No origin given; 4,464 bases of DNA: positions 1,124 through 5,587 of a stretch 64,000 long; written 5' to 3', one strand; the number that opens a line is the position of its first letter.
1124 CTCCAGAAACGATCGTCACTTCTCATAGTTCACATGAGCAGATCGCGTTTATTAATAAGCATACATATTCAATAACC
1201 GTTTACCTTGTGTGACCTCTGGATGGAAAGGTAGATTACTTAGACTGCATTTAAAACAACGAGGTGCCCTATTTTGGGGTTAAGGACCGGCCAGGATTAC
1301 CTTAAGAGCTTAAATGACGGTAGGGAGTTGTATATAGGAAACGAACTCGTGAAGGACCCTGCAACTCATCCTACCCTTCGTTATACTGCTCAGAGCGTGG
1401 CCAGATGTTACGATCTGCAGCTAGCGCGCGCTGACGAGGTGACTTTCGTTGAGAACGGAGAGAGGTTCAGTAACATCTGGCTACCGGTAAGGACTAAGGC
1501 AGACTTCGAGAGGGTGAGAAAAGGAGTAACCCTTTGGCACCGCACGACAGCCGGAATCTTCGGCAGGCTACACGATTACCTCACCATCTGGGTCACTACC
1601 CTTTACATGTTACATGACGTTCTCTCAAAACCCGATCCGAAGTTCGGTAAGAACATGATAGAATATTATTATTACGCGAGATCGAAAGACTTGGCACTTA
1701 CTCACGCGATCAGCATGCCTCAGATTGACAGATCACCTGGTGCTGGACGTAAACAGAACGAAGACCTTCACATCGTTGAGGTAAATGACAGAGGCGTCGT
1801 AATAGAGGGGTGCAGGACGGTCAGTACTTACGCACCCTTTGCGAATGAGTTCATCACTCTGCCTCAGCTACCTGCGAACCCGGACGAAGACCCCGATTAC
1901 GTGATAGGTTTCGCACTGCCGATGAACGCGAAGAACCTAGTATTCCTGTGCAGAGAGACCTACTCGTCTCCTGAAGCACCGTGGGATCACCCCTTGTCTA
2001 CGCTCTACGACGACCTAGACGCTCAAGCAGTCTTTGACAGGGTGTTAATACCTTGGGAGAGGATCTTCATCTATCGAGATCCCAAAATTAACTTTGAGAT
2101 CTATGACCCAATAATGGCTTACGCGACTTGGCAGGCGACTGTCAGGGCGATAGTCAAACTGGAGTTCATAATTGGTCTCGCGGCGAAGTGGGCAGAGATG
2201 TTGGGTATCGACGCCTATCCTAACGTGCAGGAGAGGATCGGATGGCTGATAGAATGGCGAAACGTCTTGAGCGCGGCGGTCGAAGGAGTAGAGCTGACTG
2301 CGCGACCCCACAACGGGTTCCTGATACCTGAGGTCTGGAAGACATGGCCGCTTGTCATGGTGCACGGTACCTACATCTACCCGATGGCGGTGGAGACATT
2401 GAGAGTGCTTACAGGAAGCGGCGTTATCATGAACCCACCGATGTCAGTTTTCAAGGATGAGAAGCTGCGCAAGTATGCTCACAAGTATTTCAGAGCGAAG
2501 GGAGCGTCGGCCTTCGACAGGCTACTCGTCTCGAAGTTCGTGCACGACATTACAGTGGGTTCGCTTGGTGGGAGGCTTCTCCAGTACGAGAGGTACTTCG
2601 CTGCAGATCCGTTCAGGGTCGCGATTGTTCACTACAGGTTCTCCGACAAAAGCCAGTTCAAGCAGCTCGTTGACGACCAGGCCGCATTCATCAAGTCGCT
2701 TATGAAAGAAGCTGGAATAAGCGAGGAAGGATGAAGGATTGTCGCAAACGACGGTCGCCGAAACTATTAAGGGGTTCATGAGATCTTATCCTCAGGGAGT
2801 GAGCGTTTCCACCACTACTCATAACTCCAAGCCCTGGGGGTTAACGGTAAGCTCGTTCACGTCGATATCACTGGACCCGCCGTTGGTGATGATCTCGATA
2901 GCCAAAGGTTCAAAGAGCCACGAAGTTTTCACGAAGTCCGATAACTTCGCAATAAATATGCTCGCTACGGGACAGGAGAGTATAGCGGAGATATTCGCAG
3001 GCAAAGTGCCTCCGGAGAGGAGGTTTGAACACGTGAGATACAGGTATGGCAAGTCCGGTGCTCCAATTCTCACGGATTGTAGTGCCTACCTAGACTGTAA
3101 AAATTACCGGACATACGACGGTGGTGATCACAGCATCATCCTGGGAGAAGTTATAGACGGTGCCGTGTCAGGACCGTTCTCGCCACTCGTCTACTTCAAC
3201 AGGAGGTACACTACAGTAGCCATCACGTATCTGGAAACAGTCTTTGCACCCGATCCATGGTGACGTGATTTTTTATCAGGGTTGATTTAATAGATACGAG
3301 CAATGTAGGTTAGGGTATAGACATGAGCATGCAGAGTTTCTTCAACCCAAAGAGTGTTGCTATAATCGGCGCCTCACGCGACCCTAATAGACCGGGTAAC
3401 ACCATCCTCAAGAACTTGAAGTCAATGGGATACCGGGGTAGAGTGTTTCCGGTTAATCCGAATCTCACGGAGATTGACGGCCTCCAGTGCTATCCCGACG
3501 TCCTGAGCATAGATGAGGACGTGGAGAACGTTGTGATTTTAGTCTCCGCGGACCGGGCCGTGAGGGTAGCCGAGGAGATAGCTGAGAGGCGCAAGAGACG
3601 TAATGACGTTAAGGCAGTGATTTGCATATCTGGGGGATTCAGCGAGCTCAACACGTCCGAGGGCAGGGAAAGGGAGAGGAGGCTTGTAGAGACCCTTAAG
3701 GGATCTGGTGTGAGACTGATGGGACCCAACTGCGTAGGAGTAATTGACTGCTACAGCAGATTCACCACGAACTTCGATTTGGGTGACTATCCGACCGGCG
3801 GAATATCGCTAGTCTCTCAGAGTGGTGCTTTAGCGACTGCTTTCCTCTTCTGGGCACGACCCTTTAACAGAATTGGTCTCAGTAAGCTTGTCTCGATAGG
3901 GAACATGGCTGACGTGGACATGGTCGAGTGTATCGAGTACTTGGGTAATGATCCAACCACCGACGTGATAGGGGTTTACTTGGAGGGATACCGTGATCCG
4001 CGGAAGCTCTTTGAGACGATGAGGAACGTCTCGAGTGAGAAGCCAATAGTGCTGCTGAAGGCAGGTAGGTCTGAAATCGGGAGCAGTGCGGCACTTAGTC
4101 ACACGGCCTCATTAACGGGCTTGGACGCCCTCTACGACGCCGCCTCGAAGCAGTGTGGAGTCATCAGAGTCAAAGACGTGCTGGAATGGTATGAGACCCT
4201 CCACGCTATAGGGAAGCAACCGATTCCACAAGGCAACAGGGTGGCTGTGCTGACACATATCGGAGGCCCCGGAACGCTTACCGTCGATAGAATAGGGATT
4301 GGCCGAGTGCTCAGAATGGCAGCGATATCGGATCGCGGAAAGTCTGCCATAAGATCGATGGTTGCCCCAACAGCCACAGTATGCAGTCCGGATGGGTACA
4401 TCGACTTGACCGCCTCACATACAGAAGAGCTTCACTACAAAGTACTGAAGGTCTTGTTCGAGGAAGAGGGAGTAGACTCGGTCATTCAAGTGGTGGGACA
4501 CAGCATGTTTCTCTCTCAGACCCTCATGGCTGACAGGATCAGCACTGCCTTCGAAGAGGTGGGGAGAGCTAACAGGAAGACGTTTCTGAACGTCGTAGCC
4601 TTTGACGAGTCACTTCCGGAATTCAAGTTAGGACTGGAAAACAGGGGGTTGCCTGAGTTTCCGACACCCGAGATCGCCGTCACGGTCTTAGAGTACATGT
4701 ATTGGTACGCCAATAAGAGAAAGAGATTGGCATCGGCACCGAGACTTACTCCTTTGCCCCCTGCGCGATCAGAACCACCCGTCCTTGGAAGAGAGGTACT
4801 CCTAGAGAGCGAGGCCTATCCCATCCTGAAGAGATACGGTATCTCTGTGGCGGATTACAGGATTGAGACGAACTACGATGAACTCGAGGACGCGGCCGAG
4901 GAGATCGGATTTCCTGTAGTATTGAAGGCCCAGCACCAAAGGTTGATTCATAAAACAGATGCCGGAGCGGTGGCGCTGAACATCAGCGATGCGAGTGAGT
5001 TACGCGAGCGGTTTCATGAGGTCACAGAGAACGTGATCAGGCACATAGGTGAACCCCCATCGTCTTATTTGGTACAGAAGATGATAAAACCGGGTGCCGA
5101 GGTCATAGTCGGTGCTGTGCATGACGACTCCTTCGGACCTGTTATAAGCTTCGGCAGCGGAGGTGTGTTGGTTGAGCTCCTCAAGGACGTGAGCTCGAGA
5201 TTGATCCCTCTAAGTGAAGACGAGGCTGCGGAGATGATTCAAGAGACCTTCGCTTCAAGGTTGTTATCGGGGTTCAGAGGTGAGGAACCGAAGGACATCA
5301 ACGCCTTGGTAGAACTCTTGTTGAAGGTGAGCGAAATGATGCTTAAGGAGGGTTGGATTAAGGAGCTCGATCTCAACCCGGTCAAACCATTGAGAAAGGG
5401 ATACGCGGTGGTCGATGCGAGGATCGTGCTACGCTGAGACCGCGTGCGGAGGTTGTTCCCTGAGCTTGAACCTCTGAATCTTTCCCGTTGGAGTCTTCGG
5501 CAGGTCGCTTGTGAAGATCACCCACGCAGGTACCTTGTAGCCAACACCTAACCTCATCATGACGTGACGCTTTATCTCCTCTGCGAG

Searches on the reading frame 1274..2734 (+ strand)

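Call 51: search_protein_families(library=pfam, proteins=[window:1274-2734:+], max_evalue=0.000001)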
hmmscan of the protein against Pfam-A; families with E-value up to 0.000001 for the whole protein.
window:1274-2734:+ (486 aa): 2 families
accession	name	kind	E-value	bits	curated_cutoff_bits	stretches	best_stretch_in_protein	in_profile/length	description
PF11794.13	HpaB_N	-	7.9e-72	242.5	35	1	5-266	1-270/270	4-hydroxyphenylacetate 3-hydroxylase N terminal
PF03241.18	HpaB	-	1.1e-41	142.6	25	1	282-468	12-199/202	4-hydroxyphenylacetate 3-hydroxylase C terminal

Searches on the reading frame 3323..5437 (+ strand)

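Call 51: search_protein_families(library=pfam, proteins=[window:3323-5437:+], max_evalue=0.000001)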
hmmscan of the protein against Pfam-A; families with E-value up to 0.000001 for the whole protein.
window:3323-5437:+ (704 aa): 4 families
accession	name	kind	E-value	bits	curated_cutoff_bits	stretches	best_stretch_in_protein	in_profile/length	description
PF13549.11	ATP-grasp_5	-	2.4e-68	230.3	27.6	1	489-703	6-221/221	ATP-grasp domain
PF13607.11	Succ_CoA_lig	-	4.3e-48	163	27.4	1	159-295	2-137/138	Succinyl-CoA ligase like flavodoxin domain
PF13380.12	CoA_binding_2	-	2.4e-23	83.2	22.8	1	10-141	1-114/116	CoA binding domain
PF02629.25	CoA_binding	-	4.8e-10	40.5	22.3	1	8-102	2-94/97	CoA binding domain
